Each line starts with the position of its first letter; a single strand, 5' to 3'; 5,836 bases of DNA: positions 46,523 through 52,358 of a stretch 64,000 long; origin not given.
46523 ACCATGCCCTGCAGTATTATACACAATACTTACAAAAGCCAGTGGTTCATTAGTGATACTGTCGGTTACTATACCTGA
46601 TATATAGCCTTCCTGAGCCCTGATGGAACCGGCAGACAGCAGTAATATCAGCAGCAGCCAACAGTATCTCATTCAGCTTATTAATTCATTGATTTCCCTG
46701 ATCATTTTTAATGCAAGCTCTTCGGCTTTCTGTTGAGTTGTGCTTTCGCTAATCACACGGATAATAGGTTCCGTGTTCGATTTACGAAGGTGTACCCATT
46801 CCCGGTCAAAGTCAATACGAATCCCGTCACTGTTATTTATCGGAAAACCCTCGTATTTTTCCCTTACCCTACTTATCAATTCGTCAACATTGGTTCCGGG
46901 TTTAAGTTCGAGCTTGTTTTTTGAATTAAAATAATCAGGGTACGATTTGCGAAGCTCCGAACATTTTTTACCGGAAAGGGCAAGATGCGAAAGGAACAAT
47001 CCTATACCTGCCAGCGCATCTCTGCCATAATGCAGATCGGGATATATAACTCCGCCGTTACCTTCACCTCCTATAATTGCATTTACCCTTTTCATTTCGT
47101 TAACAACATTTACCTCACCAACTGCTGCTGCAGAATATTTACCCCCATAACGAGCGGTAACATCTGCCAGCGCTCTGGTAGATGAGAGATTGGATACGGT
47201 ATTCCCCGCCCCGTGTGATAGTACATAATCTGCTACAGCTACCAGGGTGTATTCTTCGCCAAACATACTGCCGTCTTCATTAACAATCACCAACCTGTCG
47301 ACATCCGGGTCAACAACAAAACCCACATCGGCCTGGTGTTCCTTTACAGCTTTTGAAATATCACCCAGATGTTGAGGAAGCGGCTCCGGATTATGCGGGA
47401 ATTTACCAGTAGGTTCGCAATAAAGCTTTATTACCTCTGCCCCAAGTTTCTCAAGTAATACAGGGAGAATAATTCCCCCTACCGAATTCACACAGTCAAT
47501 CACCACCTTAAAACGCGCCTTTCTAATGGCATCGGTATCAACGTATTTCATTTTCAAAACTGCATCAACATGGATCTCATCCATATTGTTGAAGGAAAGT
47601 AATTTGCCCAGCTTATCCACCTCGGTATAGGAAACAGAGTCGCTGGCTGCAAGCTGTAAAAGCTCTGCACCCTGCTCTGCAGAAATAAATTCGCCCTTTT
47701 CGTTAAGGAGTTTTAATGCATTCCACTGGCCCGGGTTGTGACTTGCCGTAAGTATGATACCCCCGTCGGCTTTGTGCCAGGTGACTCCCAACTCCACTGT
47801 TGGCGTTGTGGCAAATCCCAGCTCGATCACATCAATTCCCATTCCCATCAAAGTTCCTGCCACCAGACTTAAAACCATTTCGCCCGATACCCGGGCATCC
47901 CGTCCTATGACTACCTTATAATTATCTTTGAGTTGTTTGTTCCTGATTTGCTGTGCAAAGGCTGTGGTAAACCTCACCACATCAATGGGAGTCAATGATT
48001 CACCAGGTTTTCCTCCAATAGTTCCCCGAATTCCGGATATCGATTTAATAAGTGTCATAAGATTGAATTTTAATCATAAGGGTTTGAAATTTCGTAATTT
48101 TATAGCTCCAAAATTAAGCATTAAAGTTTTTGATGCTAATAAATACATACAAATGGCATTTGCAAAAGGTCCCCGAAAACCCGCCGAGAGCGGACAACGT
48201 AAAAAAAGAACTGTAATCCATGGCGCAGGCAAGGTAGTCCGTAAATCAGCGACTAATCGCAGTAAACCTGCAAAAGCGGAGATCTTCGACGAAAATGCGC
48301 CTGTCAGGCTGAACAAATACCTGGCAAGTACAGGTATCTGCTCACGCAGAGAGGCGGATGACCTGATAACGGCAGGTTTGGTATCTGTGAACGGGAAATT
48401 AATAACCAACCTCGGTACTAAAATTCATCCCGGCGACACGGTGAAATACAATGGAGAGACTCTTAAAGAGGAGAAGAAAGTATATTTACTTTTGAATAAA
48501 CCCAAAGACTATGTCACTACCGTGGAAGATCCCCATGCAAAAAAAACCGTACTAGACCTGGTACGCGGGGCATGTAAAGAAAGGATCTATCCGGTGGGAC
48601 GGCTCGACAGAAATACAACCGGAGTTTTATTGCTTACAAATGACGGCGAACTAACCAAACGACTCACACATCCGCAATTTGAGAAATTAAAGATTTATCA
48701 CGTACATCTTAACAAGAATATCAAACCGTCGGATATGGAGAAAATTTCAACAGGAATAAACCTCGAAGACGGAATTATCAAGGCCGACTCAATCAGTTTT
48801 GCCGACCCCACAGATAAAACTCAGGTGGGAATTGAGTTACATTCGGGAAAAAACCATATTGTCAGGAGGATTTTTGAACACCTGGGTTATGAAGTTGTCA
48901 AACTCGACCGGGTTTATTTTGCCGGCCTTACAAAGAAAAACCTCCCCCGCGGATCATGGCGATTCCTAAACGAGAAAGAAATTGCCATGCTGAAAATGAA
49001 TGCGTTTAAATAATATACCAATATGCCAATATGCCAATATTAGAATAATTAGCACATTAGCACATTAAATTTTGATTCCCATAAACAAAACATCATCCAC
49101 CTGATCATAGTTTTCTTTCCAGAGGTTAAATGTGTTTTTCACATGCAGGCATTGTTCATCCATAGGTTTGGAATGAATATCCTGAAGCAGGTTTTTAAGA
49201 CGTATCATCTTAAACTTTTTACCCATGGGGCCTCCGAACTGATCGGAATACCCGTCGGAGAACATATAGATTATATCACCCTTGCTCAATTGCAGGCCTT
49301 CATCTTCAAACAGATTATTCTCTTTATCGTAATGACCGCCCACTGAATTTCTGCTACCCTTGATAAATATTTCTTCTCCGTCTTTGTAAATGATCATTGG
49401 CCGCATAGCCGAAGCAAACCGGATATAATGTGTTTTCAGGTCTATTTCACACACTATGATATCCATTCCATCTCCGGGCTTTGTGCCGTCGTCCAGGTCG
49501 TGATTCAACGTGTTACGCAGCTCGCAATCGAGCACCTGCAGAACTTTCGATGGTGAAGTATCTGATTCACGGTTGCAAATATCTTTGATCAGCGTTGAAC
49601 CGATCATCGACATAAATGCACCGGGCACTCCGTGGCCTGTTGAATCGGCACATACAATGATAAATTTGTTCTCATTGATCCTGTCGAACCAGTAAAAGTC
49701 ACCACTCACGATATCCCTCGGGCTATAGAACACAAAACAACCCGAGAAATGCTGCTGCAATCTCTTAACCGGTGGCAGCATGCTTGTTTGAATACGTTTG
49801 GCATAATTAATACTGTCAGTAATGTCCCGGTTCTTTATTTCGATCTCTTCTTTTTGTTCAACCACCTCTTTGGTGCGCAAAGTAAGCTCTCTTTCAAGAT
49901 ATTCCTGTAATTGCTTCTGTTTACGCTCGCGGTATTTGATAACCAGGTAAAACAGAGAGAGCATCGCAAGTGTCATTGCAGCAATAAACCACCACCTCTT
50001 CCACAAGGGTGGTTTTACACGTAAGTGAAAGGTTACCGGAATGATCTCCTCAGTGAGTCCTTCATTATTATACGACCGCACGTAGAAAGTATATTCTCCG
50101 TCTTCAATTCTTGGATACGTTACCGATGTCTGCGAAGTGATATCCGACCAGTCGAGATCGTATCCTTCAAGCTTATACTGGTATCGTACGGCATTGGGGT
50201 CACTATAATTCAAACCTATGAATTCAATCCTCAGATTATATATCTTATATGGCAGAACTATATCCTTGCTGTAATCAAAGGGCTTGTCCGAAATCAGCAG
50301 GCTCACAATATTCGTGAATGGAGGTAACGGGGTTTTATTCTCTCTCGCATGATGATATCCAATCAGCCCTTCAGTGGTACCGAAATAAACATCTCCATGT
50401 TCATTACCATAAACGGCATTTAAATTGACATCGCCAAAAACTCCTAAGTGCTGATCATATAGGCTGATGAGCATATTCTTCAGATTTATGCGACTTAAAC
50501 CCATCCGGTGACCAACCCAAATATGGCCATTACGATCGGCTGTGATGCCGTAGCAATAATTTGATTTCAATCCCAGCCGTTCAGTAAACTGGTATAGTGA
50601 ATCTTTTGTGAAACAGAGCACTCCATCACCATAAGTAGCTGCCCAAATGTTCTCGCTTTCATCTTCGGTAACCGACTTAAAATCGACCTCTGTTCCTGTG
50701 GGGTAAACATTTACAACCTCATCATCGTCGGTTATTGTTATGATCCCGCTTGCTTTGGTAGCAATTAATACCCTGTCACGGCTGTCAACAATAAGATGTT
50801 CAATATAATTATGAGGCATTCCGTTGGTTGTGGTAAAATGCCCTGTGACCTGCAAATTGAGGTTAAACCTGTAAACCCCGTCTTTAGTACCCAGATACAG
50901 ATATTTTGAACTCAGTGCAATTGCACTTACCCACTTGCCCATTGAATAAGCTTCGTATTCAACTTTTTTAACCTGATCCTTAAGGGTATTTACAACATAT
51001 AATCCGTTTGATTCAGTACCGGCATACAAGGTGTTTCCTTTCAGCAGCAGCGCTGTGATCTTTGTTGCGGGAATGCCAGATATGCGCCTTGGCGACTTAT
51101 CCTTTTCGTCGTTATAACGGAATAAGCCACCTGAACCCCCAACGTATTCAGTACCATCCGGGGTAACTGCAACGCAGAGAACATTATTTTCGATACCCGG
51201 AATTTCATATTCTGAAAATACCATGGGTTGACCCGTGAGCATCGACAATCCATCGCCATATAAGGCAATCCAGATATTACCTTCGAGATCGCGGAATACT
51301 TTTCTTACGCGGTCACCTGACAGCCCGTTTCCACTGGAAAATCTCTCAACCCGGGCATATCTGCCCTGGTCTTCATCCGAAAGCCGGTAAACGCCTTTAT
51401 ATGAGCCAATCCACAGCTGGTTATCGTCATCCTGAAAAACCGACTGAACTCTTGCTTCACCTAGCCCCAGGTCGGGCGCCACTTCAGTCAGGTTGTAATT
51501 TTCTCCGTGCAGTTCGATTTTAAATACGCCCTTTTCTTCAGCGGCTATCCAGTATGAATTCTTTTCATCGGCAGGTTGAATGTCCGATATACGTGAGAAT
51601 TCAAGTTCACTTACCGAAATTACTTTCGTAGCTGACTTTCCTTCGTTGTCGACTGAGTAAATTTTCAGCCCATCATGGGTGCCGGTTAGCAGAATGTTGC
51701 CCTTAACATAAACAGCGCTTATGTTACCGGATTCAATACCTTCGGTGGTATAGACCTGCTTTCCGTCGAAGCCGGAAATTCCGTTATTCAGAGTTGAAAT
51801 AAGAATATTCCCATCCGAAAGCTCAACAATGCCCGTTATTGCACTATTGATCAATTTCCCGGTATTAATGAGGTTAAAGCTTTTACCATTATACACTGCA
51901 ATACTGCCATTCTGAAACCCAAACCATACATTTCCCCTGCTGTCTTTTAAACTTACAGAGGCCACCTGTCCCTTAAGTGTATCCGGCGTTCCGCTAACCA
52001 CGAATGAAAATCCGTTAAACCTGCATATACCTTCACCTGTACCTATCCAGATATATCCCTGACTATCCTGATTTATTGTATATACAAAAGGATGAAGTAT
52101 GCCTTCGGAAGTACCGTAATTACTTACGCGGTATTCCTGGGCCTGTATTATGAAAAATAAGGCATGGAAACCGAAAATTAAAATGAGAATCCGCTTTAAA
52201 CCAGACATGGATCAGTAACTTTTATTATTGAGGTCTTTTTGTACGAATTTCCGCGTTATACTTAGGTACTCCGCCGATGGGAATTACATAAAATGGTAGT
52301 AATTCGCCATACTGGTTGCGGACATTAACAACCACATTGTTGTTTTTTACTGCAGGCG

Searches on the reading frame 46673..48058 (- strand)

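Call 77: search_protein_families(library=pfam, proteins=[window:46673-48058:-], max_evalue=0.00001)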
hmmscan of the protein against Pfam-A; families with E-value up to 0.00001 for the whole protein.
window:46673-48058:- (461 aa): 4 families
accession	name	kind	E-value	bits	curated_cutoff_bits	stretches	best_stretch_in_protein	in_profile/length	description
PF02878.22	PGM_PMM_I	-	1.5e-30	106.1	22.5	1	8-138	7-132/138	Phosphoglucomutase/phosphomannomutase, alpha/beta/alpha domain I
PF02879.22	PGM_PMM_II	-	1.9e-27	96.3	29.3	1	171-263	9-103/103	Phosphoglucomutase/phosphomannomutase, alpha/beta/alpha domain II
PF02880.22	PGM_PMM_III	-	5.1e-18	65.7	20.7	1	270-374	4-113/115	Phosphoglucomutase/phosphomannomutase, alpha/beta/alpha domain III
PF00408.26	PGM_PMM_IV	-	9.9e-08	32.4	23.1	1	409-452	22-65/68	Phosphoglucomutase/phosphomannomutase, C-terminal domain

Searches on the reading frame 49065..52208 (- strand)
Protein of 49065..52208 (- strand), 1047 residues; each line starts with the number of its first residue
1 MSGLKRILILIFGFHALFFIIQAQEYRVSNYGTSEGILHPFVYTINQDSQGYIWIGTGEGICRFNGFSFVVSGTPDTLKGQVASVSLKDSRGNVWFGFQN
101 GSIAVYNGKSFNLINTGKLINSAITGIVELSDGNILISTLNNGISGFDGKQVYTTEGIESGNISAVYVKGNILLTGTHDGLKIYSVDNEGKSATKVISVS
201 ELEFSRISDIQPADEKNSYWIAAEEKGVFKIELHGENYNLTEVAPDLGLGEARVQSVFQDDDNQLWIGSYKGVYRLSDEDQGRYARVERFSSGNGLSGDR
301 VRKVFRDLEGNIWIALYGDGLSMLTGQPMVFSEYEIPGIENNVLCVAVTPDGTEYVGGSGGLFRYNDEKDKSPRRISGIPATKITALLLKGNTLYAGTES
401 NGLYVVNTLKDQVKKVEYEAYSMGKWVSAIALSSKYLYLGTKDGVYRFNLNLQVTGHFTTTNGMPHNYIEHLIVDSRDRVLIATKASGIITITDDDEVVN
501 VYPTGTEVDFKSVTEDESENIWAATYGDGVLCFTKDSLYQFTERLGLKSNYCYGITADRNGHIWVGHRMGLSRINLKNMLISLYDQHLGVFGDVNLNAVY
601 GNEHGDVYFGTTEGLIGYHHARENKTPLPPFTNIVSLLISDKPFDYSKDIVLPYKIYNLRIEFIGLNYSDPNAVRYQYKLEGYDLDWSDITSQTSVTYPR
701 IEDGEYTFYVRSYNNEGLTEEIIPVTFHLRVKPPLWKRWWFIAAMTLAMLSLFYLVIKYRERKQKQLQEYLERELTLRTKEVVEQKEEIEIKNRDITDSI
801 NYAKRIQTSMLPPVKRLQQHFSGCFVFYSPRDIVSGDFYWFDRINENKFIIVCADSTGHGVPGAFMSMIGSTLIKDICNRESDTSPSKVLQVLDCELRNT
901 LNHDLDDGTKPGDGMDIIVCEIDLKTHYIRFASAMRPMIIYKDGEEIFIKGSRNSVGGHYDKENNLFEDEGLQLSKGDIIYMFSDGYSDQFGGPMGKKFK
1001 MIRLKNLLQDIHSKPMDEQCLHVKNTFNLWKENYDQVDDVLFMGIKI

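Call 77: search_protein_families(library=pfam, proteins=[window:49065-52208:-], max_evalue=0.00001)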
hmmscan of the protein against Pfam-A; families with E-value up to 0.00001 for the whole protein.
window:49065-52208:- (1047 aa): 4 families
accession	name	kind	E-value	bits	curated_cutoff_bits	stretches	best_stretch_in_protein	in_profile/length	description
PF07494.17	Reg_prop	-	6.6e-26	87.5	20.4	0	38-58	3-23/24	Two component regulator propeller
PF07228.17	SpoIIE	-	8.4e-20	72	25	1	846-1046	2-190/192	Stage II sporulation protein E (SpoIIE)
PF07495.19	Y_Y_Y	-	2.9e-14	53.2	26.6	1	667-731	1-64/65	Y_Y_Y domain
PF16819.11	DUF5074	-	6e-12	45.7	27.2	1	421-527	95-201/353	Domain of unknown function (DUF5074)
